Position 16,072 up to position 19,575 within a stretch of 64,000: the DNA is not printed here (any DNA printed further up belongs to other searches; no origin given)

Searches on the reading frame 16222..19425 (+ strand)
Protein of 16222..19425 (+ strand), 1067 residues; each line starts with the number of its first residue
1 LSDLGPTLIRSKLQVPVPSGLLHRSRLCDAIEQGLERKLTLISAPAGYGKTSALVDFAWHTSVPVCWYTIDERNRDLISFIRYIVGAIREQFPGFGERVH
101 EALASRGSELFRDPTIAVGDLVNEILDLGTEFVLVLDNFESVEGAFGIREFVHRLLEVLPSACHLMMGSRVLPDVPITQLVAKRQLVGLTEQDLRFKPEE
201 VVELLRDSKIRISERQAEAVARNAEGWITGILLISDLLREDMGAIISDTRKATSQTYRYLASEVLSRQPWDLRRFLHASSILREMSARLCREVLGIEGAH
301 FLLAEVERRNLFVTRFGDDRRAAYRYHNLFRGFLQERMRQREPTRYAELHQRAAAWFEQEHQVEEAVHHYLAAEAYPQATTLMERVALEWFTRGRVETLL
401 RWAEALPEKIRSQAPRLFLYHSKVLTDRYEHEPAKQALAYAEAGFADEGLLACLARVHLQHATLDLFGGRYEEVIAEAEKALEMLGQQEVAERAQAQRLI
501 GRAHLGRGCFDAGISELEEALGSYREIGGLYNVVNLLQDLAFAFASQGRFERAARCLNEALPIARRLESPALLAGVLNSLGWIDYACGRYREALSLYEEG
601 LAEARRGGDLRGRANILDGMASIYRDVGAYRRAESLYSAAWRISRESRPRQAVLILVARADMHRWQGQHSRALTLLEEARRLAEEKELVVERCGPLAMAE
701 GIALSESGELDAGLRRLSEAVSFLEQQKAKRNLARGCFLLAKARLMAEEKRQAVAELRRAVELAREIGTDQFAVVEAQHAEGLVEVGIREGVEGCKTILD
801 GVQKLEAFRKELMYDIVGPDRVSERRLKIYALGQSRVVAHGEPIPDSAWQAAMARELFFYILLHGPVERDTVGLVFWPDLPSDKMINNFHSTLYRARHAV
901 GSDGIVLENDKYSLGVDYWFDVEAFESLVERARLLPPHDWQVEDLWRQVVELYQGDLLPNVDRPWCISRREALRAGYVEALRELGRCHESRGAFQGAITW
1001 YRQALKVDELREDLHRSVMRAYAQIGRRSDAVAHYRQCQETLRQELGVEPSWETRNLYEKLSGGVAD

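Call 5: search_protein_families(library=pfam, proteins=[window:16222-19425:+], max_evalue=0.01)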
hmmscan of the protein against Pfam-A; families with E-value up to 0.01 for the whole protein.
window:16222-19425:+ (1067 aa): 12 families
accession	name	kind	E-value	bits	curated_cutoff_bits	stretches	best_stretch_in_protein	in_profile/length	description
PF03704.23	BTAD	-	3.4e-25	89.5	22.1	1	920-1061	1-145/146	Bacterial transcriptional activator domain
PF13424.12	TPR_12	-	1.9e-18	66.8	30.1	3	493-565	2-76/77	Tetratricopeptide repeat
PF17874.7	TPR_MalT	-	2.2e-17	63.8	45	2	543-766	49-272/336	MalT-like TPR region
PF07719.23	TPR_2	-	5.5e-15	54.6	27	1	979-1008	2-31/34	Tetratricopeptide repeat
PF13176.12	TPR_7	-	2.1e-11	43.4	27.9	0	980-1011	1-32/36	Tetratricopeptide repeat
PF13374.12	TPR_10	-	1.1e-10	41.6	27.5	1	574-606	2-34/42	Tetratricopeptide repeat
PF00515.34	TPR_1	-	3.6e-08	33.3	27.8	1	979-1008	2-31/34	Tetratricopeptide repeat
PF13428.12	TPR_14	-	8.3e-08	32.6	23.5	0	978-1013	1-36/44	Tetratricopeptide repeat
PF13181.12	TPR_8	-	1.7e-06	28.2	25.7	0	983-1009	6-32/34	Tetratricopeptide repeat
PF13414.12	TPR_11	-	6.6e-05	23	26.8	0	990-1009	6-25/42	TPR repeat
PF13432.12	TPR_16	-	0.0011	19.8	32.7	1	971-1005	22-58/65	Tetratricopeptide repeat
PF14559.12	TPR_19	-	0.0016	19.1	25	0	588-646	5-57/68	Tetratricopeptide repeat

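Call 8: search_protein_families(library=ncbifam, proteins=[window:16222-19425:+], max_evalue=1)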
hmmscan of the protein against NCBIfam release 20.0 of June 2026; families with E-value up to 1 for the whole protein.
window:16222-19425:+ (1067 aa): 13 families
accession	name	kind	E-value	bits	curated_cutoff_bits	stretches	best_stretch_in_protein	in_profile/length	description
NF003420.0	PRK04841.1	equivalog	7.3e-75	252.6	537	2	8-519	2-516/903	HTH-type transcriptional regulator MalT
NF053617.1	SARPRegAfsRStmc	equivalog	4.5e-21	74.6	1430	3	824-1060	26-264/986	SARP-family global regulator AfsR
NF053720.1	NsdA_fam_reg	subfamily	2.2e-13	50.5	75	1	572-767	199-401/432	NsdA family TPR-like regulatory protein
NF053520.1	HK_Porph_FimS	equivalog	2e-09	36.3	600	1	518-635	188-305/618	sensor histidine kinase FimS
NF041717.1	HaaA_phane_TPR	equivalog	2.6e-08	32.5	1125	1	438-723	575-861/882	cyclophane-containing RiPP biosynthesis TPR protein HaaT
NF040959.1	MamA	equivalog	6.6e-07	29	200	2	659-765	43-136/204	magnetosome protein MamA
NF002725.1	PRK02603.1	equivalog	0.00046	20.2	143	1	586-674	47-127/173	photosystem I assembly protein Ycf3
TIGR01841.1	phasin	subfamily_domain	0.0071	16.8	30.2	1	743-786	44-87/88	TIGR01841 family phasin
TIGR02521.1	type_IV_pilW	equivalog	0.011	15.3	154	2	979-1044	136-201/234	type IV pilus biogenesis/stability protein PilW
NF052312.1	T9SS_PorW_SprE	equivalog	0.019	13.6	250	0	576-650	292-364/716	type IX secretion system periplasmic lipoprotein PorW/SprE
NF047371.1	FlcA_CTERM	equivalog_domain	0.14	10.5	300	1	520-652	418-544/646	periplasmic flagellar collar protein FlcA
TIGR01587.1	cas3_core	equivalog_domain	0.17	11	102.45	1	40-61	2-23/358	CRISPR-associated helicase Cas3'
NF047558.1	TPR_END_plus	domain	0.93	9.5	32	0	540-563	5-28/56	TPR end-of-group domain-containing protein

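Call 10: find_homologous_proteins(query=window:16222-19425:+, max_evalue=1e-20)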
Query window:16222-19425:+ (1067 aa): 1015 proteins with E <= 1e-20 among 8000 candidates; the best 120 are listed.
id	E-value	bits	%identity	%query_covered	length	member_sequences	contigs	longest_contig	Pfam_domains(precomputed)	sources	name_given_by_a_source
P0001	0.0e+0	2298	100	96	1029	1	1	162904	PF03704.24,PF25873.1,PF17874.8,PF00515.35,PF13424.13,PF13176.13,PF13428.13,PF13181.13,PF07719.24,PF13374.13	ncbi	-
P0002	0.0e+0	1557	66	100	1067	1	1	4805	PF03704.24,PF25873.1,PF17874.8,PF00515.35,PF13424.13,PF13176.13,PF07719.24,PF13374.13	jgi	jgi:ATP/maltotriose-dependent transcriptional regulator MalT/DNA-binding SARP family transcriptional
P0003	0.0e+0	1549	66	100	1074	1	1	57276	PF14559.13,PF03704.24,PF25873.1,PF01261.31,PF17874.8,PF00515.35,PF13424.13,PF13181.13,PF07719.24,PF13374.13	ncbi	-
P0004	0.0e+0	1547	65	100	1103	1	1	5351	PF03704.24,PF25873.1,PF17874.8,PF00515.35,PF13424.13,PF13176.13,PF07719.24,PF13374.13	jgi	-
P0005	0.0e+0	1542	66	99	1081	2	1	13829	PF14559.13,PF03704.24,PF25873.1,PF13414.13,PF17874.8,PF00515.35,PF13424.13,PF13176.13,PF13428.13,PF07719.24,PF13374.13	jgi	-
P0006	0.0e+0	1535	65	100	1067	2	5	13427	PF10602.16,PF03704.24,PF25873.1,PF17874.8,PF13424.13,PF07719.24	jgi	jgi:LuxR family maltose regulon positive regulatory protein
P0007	0.0e+0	1534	65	100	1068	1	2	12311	PF03704.24,PF25873.1,PF17874.8,PF24883.3,PF00515.35,PF13424.13,PF13176.13,PF13181.13,PF07719.24,PF13374.13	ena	-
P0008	0.0e+0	1522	65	100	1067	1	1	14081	PF03704.24,PF13414.13,PF13176.13,PF24885.2,PF13428.13,PF13374.13,PF25873.1,PF17874.8,PF00515.35,PF13424.13,PF14938.13,PF13181.13,PF07719.24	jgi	jgi:ATP/maltotriose-dependent transcriptional regulator MalT/DNA-binding SARP family transcriptional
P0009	0.0e+0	1521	64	100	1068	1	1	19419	PF03704.24,PF25873.1,PF17874.8,PF00515.35,PF12895.14,PF13424.13,PF07719.24,PF13374.13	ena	-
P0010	0.0e+0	1498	64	97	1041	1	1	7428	PF10602.16,PF14559.13,PF03704.24,PF25873.1,PF17874.8,PF00515.35,PF13424.13,PF13181.13,PF07719.24,PF13374.13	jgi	jgi:ATP/maltotriose-dependent transcriptional regulator MalT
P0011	0.0e+0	1493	65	99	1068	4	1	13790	PF03704.24,PF25873.1,PF13414.13,PF17874.8,PF00515.35,PF13424.13,PF13176.13,PF07719.24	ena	-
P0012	0.0e+0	1491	63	100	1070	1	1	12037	PF03704.24,PF25873.1,PF17874.8,PF00515.35,PF13424.13,PF13176.13,PF13428.13,PF13181.13,PF07719.24,PF13374.13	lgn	-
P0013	0.0e+0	1489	65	97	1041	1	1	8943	PF03704.24,PF25873.1,PF17874.8,PF00515.35,PF13424.13,PF24885.2,PF13181.13,PF07719.24,PF13374.13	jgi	jgi:ATP/maltotriose-dependent transcriptional regulator MalT/DNA-binding SARP family transcriptional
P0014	0.0e+0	1488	65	99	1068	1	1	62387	PF03704.24,PF25873.1,PF17874.8,PF00515.35,PF13424.13,PF13181.13,PF07719.24,PF13374.13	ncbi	ncbi:MAG: BTAD domain-containing putative transcriptional regulator [Anaerolineae bacterium]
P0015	0.0e+0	1487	65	100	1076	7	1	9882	PF03704.24,PF25873.1,PF13414.13,PF17874.8,PF00515.35,PF13424.13,PF24885.2,PF14938.13,PF13181.13,PF07719.24,PF13374.13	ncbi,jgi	ncbi:MAG: BTAD domain-containing putative transcriptional regulator [Anaerolineae bacterium]|jgi:ATP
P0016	0.0e+0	1486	64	99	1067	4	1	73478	PF03704.24,PF25873.1,PF13414.13,PF17874.8,PF00515.35,PF13424.13,PF13176.13,PF13181.13,PF07719.24,PF13374.13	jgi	-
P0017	0.0e+0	1484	64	100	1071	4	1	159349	PF03704.24,PF25873.1,PF13414.13,PF17874.8,PF00515.35,PF13424.13,PF13176.13,PF13428.13,PF13181.13,PF07719.24,PF13374.13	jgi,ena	-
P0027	0.0e+0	1464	64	98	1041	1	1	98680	PF10602.16,PF03704.24,PF13176.13,PF13428.13,PF13374.13,PF14559.13,PF25873.1,PF17874.8,PF00515.35,PF13424.13,PF13181.13,PF07719.24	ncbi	-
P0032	0.0e+0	1449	65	96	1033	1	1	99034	PF14559.13,PF03704.24,PF25873.1,PF17874.8,PF00515.35,PF13424.13,PF13176.13,PF07719.24,PF13374.13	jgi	jgi:ATP/maltotriose-dependent transcriptional regulator MalT/two-component SAPR family response regu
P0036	0.0e+0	1444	62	100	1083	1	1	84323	PF03704.24,PF25873.1,PF17874.8,PF00515.35,PF13424.13,PF13176.13,PF13428.13,PF13181.13,PF07719.24,PF13374.13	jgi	-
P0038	0.0e+0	1434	63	99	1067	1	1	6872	PF03704.24,PF25873.1,PF17874.8,PF00515.35,PF13424.13,PF13428.13,PF13181.13,PF07719.24,PF13374.13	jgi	jgi:ATP/maltotriose-dependent transcriptional regulator MalT/DNA-binding SARP family transcriptional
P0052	0.0e+0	1408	61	99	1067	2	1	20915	PF03704.24,PF25873.1,PF13414.13,PF17874.8,PF00515.35,PF13424.13,PF13181.13,PF07719.24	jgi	-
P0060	0.0e+0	1395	61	99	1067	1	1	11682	PF03704.24,PF25873.1,PF13414.13,PF17874.8,PF00515.35,PF13424.13,PF13176.13,PF13428.13,PF13181.13,PF07719.24,PF13374.13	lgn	-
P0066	0.0e+0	1383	59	99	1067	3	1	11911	PF03704.24,PF25873.1,PF17874.8,PF00515.35,PF13424.13,PF13176.13,PF07719.24,PF13374.13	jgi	-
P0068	0.0e+0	1379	60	99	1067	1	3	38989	PF03704.24,PF25873.1,PF17874.8,PF00515.35,PF13424.13,PF13181.13,PF07719.24,PF13374.13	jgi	jgi:LuxR family maltose regulon positive regulatory protein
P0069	0.0e+0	1378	58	99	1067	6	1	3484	PF03704.24,PF25873.1,PF17874.8,PF00515.35,PF13424.13,PF13181.13,PF07719.24,PF13374.13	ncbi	-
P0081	0.0e+0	1354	59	99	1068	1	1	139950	PF10602.16,PF14559.13,PF03704.24,PF25873.1,PF17874.8,PF00515.35,PF13424.13,PF13432.13,PF13181.13,PF07719.24,PF13374.13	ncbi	-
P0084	0.0e+0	1348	59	100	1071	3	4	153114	PF03704.24,PF13414.13,PF13176.13,PF13428.13,PF13374.13,PF14559.13,PF25873.1,PF17874.8,PF00515.35,PF13424.13,PF13432.13,PF13181.13,PF07719.24,PF13174.13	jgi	-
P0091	0.0e+0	1336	58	100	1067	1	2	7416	PF14559.13,PF03704.24,PF25873.1,PF17874.8,PF00515.35,PF13424.13,PF13176.13,PF13181.13,PF07719.24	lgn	-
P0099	0.0e+0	1322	58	100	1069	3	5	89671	PF03704.24,PF25873.1,PF17874.8,PF00515.35,PF13424.13,PF13432.13,PF13181.13,PF07719.24,PF13374.13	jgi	-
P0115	0.0e+0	1289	55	99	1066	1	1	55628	PF03704.24,PF25873.1,PF17874.8,PF13424.13,PF13176.13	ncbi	-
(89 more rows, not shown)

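Call 12: find_related_loci(query=A1, collection=genome_contigs, flank=6000)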
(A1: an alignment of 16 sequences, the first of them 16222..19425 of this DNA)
Query A1 (1067 aa) in genome_contigs; peptide patterns used: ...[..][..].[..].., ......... (x = any residue, [..] = any of these).
600 stretches matched a pattern (row limit reached: there are more); 590 encode a relative of the query (tblastn E <= 1e-3); the best 80 are kept; 80 distinct loci.
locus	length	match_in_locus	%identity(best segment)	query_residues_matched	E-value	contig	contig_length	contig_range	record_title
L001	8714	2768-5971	64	1-1065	0e+0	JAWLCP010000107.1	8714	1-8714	MAG: Anaerolineae bacterium isolate 15dZY3.bin.6 NODE_8100_length_8714_cov_13.137203, whole genome shotgun sequence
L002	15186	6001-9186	65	7-1067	0e+0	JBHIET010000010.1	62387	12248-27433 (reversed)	MAG: Anaerolineae bacterium isolate b2.sp2_bin.30 NODE_31_length_62387_cov_8.081788, whole genome shotgun sequence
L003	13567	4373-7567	62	5-1067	0e+0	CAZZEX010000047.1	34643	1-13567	MAG TPA_asm: uncultured Anaerolineales bacterium isolate SRP214966_co5_324 genome assembly, contig: NODE_748_length_3464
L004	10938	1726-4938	59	1-1067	0e+0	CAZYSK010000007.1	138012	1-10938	MAG TPA_asm: uncultured Anaerolineales bacterium isolate binchicken_co334_204 genome assembly, contig: NODE_121_length_1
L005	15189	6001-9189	59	6-1066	0e+0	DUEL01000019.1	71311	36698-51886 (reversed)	MAG TPA_asm: Thermoflexia bacterium isolate J88 Contig19, whole genome shotgun sequence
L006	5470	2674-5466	55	7-936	0e+0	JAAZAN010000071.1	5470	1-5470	MAG: Chloroflexota bacterium isolate AS06rmzACSIP_429 115736_AS06, whole genome shotgun sequence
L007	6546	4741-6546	62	5-606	0e+0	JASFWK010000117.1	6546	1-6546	MAG: Anaerolineae bacterium isolate D1105U12metaG_sub_Bin_384 D1105U12metaG_FD_scaffold_848_c1, whole genome shotgun seq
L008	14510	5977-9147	57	8-1062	0e+0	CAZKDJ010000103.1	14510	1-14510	MAG TPA_asm: uncultured Anaerolineales bacterium isolate binchicken_co116_320 genome assembly, contig: NODE_4294_length_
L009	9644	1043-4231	37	9-1064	3e-175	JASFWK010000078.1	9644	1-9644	MAG: Anaerolineae bacterium isolate D1105U12metaG_sub_Bin_384 D1105U12metaG_FD_scaffold_347_c1, whole genome shotgun seq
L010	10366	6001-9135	35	21-1065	4e-173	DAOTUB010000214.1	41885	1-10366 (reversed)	MAG TPA_asm: Anaerolineae bacterium isolate F17_41 k129_1208586, whole genome shotgun sequence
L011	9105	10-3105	36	35-1063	5e-170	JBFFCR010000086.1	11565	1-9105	MAG: Anaerolineae bacterium isolate Mix_mud12.2021.10.58 k141_1982145_length_11565_cov_11.2242, whole genome shotgun seq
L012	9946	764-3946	35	4-1063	3e-169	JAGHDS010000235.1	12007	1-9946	MAG: Anaerolineae bacterium isolate AUK314 PB_MBMC_268_c_000000000260, whole genome shotgun sequence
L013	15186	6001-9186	34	7-1061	1e-168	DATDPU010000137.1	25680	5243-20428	MAG TPA_asm: Anaerolineae bacterium isolate SMAG_U7929 k141_1246394, whole genome shotgun sequence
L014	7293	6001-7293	63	6-431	2e-168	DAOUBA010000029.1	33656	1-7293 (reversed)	MAG TPA_asm: Anaerolineae bacterium isolate H67_700 k125_8694, whole genome shotgun sequence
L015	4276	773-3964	34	6-1063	1e-173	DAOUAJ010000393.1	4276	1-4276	MAG TPA_asm: Anaerolineae bacterium isolate H63_643 k137_208174, whole genome shotgun sequence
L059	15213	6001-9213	28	11-1067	8e-105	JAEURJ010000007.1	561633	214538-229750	MAG: Anaerolineales bacterium isolate new MAG-274 k141_3083929, whole genome shotgun sequence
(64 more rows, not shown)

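Call 25: find_related_loci(query=A1, collection=metagenome_contigs, flank=3000)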
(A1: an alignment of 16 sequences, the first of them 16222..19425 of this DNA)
Query A1 (1067 aa) in metagenome_contigs; peptide patterns used: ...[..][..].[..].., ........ (x = any residue, [..] = any of these).
600 stretches matched a pattern (row limit reached: there are more); 487 encode a relative of the query (tblastn E <= 1e-3); the best 80 are kept; 80 distinct loci.
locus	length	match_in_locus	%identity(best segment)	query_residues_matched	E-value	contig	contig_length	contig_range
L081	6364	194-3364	61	7-1063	0e+0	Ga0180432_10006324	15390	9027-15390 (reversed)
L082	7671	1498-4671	52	7-1063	0e+0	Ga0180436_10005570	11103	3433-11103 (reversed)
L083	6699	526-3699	35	8-1061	3e-166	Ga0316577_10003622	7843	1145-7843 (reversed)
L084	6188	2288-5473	34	8-1063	4e-168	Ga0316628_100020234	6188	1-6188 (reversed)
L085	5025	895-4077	34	8-1065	8e-167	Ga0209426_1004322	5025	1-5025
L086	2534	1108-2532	55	10-486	7e-172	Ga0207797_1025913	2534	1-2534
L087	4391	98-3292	34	8-1063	2e-160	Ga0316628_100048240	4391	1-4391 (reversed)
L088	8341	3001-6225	35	4-1064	8e-155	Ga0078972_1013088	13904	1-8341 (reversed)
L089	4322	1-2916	33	92-1061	3e-146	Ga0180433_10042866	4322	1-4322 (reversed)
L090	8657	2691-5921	30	2-1064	4e-140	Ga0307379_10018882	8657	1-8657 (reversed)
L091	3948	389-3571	31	11-1061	5e-140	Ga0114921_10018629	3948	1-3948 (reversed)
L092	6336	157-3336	32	8-1061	2e-135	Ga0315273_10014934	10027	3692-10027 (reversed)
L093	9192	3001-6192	30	11-1064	5e-131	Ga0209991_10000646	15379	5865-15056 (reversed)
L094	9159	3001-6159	30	8-1064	1e-129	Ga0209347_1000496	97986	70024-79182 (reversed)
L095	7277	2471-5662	29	11-1064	2e-129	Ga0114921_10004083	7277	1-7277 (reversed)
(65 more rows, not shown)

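Call 28: find_encoding_contigs(protein=P0001, flank=1000, max_places=2)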
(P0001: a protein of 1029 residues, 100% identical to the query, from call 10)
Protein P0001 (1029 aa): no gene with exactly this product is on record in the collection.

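Call 29: find_encoding_contigs(protein=P0017, flank=3000, max_places=1)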
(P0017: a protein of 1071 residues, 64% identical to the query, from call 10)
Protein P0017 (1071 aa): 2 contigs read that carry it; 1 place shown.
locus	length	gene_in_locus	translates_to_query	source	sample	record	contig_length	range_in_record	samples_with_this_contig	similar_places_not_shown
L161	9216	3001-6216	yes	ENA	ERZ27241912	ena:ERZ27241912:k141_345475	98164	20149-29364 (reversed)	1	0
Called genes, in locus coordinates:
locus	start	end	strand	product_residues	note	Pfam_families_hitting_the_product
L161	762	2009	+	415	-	PF00155:Aminotran_1_2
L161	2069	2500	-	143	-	PF05014:Nuc_deoxyrib_tr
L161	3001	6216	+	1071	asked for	PF25873:WHD_MalT, PF00515:TPR_1 (faint), PF07719:TPR_2 (faint), PF13176:TPR_7 (faint), PF13414:TPR_11 (faint), PF17874:TPR_MalT, PF13424:TPR_12, PF03704:BTAD, +3 more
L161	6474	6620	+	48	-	-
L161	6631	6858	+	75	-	-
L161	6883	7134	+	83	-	-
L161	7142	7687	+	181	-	PF06114:Peptidase_M78 (weak)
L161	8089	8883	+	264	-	PF00497:SBP_bac_3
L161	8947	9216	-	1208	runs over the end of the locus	PF10131:PTPS_related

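Call 30: find_encoding_contigs(protein=P0027, flank=3000, max_places=1)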
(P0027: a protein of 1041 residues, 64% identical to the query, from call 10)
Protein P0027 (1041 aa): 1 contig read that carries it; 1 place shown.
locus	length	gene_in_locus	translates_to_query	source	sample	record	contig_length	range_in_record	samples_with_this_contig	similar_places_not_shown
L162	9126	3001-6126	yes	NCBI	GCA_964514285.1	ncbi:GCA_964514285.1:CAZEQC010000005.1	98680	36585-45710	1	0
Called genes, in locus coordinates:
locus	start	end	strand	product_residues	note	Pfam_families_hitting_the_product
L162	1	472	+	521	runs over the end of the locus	PF03023:MurJ, PF13440:Polysacc_synt_3 (weak), PF01554:MatE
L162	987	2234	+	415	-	PF00155:Aminotran_1_2, PF12897:Asp_aminotransf (weak)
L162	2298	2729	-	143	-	PF05014:Nuc_deoxyrib_tr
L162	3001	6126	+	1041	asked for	PF25873:WHD_MalT, PF07719:TPR_2 (faint), PF13428:TPR_14 (faint), PF13176:TPR_7 (faint), PF13374:TPR_10 (faint), PF17874:TPR_MalT, PF13424:TPR_12, PF03704:BTAD, +4 more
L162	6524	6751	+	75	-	-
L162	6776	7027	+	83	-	-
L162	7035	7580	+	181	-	PF06114:Peptidase_M78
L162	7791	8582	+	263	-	PF00497:SBP_bac_3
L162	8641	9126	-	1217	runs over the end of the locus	PF10131:PTPS_related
